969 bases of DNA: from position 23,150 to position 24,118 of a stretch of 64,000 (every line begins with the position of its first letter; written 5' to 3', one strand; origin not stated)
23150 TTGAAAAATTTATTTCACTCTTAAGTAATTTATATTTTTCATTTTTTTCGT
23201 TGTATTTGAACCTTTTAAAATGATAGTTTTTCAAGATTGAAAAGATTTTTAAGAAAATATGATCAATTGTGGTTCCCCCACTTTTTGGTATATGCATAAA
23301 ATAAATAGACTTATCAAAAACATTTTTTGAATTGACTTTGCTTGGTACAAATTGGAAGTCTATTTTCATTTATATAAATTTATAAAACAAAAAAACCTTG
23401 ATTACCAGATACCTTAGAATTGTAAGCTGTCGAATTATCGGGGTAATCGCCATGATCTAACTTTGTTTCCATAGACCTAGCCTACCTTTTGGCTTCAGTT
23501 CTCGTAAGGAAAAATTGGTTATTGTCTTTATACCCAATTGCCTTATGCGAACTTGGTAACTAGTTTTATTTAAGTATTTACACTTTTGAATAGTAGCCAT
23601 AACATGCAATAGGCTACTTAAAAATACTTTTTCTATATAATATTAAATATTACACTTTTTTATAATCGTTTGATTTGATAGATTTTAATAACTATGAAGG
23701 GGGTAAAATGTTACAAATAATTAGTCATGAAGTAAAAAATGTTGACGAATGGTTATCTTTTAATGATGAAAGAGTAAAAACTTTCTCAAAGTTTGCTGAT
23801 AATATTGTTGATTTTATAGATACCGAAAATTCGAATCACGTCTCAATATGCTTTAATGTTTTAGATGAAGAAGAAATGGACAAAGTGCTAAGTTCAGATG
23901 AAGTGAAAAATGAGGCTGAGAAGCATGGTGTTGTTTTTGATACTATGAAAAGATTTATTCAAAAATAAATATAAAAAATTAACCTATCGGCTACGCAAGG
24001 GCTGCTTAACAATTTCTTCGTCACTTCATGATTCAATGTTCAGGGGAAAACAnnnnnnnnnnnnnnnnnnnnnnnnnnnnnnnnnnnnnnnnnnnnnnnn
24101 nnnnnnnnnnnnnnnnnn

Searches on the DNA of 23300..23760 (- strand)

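Call 6: search_rna_families(source=window, start=23300, end=23760, threshold=evalue, max_evalue=10, show_alignments=4)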
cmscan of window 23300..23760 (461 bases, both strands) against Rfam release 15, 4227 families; matches with E-value up to 10: 1.
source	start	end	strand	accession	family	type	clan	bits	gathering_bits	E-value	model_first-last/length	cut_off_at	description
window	23312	23493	-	RF02792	sRNA162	Gene; antisense;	-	14.1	78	5.8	1-190/190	no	Archaeal Small RNA 162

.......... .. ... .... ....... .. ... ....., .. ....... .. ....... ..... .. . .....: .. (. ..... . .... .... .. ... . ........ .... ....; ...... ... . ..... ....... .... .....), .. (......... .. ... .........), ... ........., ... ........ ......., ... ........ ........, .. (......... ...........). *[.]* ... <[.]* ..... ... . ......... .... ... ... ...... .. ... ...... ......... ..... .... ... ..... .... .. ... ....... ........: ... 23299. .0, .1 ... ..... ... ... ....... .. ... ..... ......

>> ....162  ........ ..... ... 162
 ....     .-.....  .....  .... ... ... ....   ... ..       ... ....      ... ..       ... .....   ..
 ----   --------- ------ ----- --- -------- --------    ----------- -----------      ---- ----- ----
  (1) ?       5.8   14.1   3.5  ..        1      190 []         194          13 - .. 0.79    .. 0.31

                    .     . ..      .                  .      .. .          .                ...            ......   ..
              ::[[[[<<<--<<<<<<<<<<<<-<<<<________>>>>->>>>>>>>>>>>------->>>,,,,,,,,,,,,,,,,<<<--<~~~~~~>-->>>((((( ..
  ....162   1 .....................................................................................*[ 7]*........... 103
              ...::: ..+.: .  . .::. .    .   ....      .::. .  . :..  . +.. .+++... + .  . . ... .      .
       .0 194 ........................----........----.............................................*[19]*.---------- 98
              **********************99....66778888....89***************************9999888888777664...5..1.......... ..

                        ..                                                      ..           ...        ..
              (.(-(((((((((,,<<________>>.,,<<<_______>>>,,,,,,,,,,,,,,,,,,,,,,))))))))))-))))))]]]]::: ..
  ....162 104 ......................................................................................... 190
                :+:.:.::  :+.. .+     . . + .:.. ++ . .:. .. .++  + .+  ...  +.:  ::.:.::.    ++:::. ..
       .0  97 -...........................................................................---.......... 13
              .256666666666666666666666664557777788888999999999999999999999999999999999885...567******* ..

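Call 22: search_dna_similar(query=window:23370-23640:-, collection=phages, mode=distant, max_evalue=0.01, max_rows=10)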
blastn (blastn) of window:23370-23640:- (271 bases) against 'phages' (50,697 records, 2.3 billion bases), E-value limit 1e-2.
No match.

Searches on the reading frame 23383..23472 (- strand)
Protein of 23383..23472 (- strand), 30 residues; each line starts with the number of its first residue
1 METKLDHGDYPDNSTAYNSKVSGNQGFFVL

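Call 28: search_protein_families(library=pfam, proteins=[window:23383-23472:-], max_evalue=10)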
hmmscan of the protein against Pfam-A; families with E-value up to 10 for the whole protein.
seq(30 aa): 0 families

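Call 29: search_protein_families(library=ncbifam, proteins=[window:23383-23472:-], max_evalue=10)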
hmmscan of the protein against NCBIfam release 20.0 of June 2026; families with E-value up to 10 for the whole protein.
seq(30 aa): 0 families

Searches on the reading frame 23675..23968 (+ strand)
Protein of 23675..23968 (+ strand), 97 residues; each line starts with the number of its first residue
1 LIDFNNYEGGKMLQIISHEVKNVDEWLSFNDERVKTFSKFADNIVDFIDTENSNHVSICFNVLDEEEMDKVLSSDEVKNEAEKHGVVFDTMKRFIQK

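Call 9: search_protein_families(library=pfam, proteins=[window:23675-23968:+], max_evalue=0.01)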
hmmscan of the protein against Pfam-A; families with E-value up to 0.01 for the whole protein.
window:23675-23968:+ (97 aa): 0 families

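Call 57: search_protein_families(library=phrogs, proteins=[window:23708-23968:+], max_evalue=0.001)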
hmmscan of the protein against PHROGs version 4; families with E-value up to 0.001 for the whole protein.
window:23708-23968:+ (86 aa): 0 families

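Call 62: search_protein_families(library=ncbifam, proteins=[window:23708-23968:+], max_evalue=1)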
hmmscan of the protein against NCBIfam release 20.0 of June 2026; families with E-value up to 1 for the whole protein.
window:23708-23968:+ (86 aa): 2 families
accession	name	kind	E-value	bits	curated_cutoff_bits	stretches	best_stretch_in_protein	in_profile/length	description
NF033938.0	porH_2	subfamily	0.011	16.4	30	1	16-39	3-26/63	PorH family porin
TIGR01798.1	cit_synth_I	equivalog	0.059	12.1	485.15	1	39-85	67-112/412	citrate synthase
